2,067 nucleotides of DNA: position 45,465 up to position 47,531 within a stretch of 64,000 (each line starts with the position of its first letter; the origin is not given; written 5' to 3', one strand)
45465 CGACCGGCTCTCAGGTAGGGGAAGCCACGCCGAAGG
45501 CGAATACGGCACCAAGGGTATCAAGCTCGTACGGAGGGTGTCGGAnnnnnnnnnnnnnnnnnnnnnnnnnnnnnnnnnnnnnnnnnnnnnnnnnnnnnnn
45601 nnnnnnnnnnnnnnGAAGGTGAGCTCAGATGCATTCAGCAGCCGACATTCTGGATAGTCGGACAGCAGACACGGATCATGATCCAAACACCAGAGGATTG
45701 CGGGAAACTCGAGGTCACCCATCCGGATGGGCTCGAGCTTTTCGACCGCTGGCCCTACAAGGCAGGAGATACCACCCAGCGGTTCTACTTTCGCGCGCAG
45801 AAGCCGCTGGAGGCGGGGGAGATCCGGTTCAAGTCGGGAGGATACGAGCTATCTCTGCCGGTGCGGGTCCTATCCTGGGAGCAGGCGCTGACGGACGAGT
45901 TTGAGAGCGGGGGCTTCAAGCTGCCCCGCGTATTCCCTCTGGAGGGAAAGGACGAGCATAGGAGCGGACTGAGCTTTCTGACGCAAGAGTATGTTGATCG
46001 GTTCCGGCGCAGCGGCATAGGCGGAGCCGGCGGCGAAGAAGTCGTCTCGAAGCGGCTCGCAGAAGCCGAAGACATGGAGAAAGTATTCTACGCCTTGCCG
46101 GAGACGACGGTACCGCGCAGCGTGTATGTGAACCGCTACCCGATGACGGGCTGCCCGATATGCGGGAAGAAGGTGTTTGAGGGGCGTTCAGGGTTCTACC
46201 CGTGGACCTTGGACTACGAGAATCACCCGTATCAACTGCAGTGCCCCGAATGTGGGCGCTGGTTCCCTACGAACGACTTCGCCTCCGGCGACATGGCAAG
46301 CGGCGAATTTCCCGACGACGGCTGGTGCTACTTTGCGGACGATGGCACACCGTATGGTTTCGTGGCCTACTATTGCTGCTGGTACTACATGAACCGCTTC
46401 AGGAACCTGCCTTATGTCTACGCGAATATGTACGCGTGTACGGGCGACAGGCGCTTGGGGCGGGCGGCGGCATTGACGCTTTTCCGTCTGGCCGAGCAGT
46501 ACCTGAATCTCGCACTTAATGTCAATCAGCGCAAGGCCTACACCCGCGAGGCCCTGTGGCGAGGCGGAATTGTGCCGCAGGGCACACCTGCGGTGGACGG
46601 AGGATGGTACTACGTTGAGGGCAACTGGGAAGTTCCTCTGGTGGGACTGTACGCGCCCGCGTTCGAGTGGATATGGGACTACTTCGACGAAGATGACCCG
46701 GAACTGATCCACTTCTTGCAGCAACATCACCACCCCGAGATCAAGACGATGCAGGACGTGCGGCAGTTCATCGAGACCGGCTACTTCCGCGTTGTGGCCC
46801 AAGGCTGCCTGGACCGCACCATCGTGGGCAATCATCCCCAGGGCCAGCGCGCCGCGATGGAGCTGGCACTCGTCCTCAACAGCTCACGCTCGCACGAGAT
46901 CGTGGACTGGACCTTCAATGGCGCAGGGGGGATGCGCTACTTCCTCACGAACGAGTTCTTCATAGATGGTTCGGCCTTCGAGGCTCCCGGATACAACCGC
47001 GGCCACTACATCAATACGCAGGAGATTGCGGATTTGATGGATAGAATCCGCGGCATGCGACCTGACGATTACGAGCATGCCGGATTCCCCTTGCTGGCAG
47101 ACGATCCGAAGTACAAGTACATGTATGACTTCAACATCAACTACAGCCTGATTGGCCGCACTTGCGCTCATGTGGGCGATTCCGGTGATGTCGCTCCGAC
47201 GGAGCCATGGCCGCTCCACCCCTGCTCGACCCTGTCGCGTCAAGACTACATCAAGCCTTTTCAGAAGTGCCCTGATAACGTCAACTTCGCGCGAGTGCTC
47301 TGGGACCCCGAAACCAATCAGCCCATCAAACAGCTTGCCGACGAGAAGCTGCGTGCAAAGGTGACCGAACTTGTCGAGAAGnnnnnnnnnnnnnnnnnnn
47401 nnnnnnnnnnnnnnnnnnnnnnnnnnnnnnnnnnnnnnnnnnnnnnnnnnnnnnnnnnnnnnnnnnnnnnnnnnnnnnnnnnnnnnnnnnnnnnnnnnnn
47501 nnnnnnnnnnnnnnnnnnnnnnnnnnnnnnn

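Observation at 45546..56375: Tandem triplicated ~1180-aa secreted lyase-like proteins carrying an unrecognised N-terminal Cys module with a C4 zinc-ribbon-like insert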

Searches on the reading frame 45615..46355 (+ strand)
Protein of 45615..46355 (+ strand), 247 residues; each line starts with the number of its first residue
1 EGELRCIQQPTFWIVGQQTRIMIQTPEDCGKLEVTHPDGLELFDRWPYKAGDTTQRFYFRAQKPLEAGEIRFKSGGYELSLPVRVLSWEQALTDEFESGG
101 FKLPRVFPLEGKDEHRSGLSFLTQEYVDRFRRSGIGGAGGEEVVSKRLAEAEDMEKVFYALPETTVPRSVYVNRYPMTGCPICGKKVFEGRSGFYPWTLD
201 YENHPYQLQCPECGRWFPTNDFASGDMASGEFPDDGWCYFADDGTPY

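Call 40: predict_structure(alignment_id=A4)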
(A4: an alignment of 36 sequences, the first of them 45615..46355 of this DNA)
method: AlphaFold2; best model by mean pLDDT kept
length: 247 residues; sequences in the alignment: 36
mean_pLDDT: 81.2   pTM: 0.69
mean pLDDT of the five models: 81.2, 79.3, 78.6, 77.9, 75.4
residues with pLDDT >= 90: 108; 70-90: 72; 50-70: 60; < 50: 7
segments of 3 or more residues with pLDDT < 50: 168-173
pLDDT, mean of each block of 10 residues (from residue 1): 89 92 97 98 96 96 97 98 91 64 55 61 74 61 73 69 51 62 87 77 89 93 91 87 80
secondary structure, 60 per line:
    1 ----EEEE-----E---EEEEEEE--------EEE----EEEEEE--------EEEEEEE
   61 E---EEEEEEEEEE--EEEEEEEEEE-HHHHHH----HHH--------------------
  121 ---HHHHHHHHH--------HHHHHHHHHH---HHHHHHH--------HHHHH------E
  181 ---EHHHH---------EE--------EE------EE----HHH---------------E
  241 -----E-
elements in order: E5-8 E18-24 E33-35 E40-45 E54-61 E65-74 E77-86 H88-93 H124-132 H141-150 H154-160 H169-173 H185-188

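Call 63: fold_search(model_id=the predicted structure, library=pdb)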
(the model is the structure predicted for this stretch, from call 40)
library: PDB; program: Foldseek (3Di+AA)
matches with E <= 10: 1973; with E <= 0.001: 13
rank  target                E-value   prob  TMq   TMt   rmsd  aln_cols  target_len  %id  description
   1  4uic                  4.7e-05  1.00  0.28  0.10   3.3        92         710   15  Crystal structure of the S-layer protein rSbsC(31-844) (released 2016-04-13)
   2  4uj6                  6.3e-05  1.00  0.27  0.10   3.6        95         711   17  Structure of surface layer protein SbsC, domains 1-6 (released 2016-04-27)
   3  4uid_B                6.6e-05  1.00  0.29  0.40   2.9        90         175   16  Crystal structure of the S-layer protein SbsC domains 4 and 5 (released 2016-04-13)
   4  3edd_A                1.0e-04  1.00  0.29  0.13   3.5       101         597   16  Structural base for cyclodextrin hydrolysis (released 2009-03-03)
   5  4uid_A                1.3e-04  1.00  0.29  0.35   2.9        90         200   16  Crystal structure of the S-layer protein SbsC domains 4 and 5 (released 2016-04-13)
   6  1h3g_A                1.8e-04  1.00  0.29  0.13   4.7       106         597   18  Cyclomaltodextrinase from Flavobacterium sp. No. 92: from DNA sequence to protein structure (released 2003-08-14)
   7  9fyz_A                3.2e-04  1.00  0.27  0.12   3.5        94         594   16  Crystal structure of SusA amylase from Bacteroides thetaiotaomicron covalently bound to alpha-1,6 branched pseudo-tris (released 2024-12-11)
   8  9fyz_E                3.2e-04  1.00  0.27  0.12   3.6        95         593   16  Crystal structure of SusA amylase from Bacteroides thetaiotaomicron covalently bound to alpha-1,6 branched pseudo-tris (released 2024-12-11)
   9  9fyz_B                3.4e-04  1.00  0.27  0.12   3.7        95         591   15  Crystal structure of SusA amylase from Bacteroides thetaiotaomicron covalently bound to alpha-1,6 branched pseudo-tris (released 2024-12-11)
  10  8gsy_A                3.6e-04  1.00  0.25  0.45   6.7       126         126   10  X-ray structure of Clostridium perfringens pili protein B N-terminal domain (released 2023-06-07)
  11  4uj7                  5.1e-04  1.00  0.27  0.32   3.6        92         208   15  Structure of the S-layer protein SbsC, domains 5-6 (released 2016-04-27)
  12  4rsv                  6.5e-04  1.00  0.25  0.58   4.7        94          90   10  Human Obscurin Ig58 Domain (released 2016-02-24)
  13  3edf_A                8.2e-04  1.00  0.28  0.13   4.1        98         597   19  Structural base for cyclodextrin hydrolysis (released 2009-03-03)
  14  3ede_A                1.1e-03  1.00  0.29  0.13   4.0        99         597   18  Structural base for cyclodextrin hydrolysis (released 2009-03-03)
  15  2vo8                  1.2e-03  1.00  0.20  0.35  12.5       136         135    9  Cohesin module from Clostridium perfringens ATCC13124 family 33 glycoside hydrolase. (released 2008-09-02)
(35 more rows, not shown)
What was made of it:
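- On Ig-like / E-set accessory domain: Foldseek E = 5e-5 to SbsC domains and the GH13 N-domain (call 63).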

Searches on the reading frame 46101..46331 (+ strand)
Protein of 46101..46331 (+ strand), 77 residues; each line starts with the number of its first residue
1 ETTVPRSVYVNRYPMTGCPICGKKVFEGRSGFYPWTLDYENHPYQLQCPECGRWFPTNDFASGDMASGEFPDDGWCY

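Call 64: search_protein_representatives(alignment_id=A5)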
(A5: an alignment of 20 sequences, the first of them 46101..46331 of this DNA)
Query: 20 sequences, 77 profile positions. Proteins with E-value up to 0.001 (for the whole library): 798; up to 1e-10: 343; up to 1e-30: 3. The best 150 are listed.
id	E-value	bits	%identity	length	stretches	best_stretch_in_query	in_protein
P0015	2.8e-32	126.8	-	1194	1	1-77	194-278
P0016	8.6e-32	125.2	-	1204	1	2-77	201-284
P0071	1.3e-31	124.6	-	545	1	2-77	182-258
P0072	3.1e-29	117.0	-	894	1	2-77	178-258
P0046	3.8e-29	116.7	-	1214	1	2-77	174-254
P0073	4.4e-28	113.3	-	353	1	3-77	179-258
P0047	9.5e-28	112.3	-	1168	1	2-76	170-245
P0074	3.4e-27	110.5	-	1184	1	3-77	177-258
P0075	4.1e-25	103.8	-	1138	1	2-77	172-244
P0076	4.8e-25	103.6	-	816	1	1-76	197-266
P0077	1.3e-24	102.2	-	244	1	3-77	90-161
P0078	1.8e-24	101.8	-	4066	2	4-77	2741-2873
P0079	2.5e-24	101.3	-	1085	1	3-77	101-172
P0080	2.5e-23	98.1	-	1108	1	2-77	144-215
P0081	3.1e-23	97.8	-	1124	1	2-77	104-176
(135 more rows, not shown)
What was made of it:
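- Closest known: Pfam PF07940 Hepar_II_III_C / heparinase II-III superfamily. Different: They form a separate clade defined by the ribbon scaffold: 798 clusters at 50% identity (call 64).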

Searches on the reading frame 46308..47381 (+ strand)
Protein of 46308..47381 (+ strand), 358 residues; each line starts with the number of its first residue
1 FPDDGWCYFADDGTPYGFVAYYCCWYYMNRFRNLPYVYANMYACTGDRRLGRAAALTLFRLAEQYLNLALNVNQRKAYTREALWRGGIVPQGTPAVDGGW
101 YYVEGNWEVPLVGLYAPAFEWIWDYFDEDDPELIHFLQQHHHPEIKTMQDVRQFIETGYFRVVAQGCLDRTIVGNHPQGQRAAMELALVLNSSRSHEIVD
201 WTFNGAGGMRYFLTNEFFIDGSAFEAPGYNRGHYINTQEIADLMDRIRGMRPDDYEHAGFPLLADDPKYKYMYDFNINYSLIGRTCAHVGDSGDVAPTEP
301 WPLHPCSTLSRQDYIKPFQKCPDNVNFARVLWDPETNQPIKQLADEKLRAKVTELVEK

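Call 31: search_solved_structures(query=A3, max_evalue=10, show_alignments=5)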
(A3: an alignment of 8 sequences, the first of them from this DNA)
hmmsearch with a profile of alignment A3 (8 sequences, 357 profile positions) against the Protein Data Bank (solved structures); distinct sequences matched with E-value up to 10: 11.
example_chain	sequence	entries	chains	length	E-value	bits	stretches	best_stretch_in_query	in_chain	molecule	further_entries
9fi1_A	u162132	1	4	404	0.1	14.8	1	4-58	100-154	Alginate lyase family protein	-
9fi3_A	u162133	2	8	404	0.11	14.7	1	4-58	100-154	Alginate lyase family protein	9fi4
8bdq_A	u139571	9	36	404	0.11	14.7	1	4-58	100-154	Alginate lyase family protein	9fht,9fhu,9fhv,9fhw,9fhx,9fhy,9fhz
9fi6_A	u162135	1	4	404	0.11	14.6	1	4-58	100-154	Alginate lyase family protein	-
9fi5_A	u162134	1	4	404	0.11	14.6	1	4-58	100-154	Alginate lyase family protein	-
9irq_A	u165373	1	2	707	0.11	14.6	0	155-245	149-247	Alginate lyase AlgL17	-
9fi0_A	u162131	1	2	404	0.34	13.1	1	4-58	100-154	Alginate lyase family protein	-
7xz4_A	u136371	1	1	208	0.79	11.8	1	108-192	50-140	Ferritin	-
9lie_A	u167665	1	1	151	0.86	11.7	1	247-336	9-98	Aciniform spidroin 1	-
2pqv_A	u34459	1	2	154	1.2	11.2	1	147-225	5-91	MutT/nudix family protein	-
6e9z_B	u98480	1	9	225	1.8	10.7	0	44-98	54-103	DHF119 filament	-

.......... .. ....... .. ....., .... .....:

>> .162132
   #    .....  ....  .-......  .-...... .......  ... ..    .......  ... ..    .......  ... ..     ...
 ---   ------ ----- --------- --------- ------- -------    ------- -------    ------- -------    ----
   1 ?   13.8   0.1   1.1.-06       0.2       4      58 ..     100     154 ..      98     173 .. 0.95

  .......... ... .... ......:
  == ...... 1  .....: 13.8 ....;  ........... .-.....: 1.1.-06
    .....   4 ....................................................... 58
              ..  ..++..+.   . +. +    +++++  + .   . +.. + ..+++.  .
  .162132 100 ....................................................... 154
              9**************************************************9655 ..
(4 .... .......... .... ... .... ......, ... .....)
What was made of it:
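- Tried and rejected: A toroid-only profile (A3) against the PDB gave only E ~0.1 hits to PL38 and PL17, too weak to map residues (call 31).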
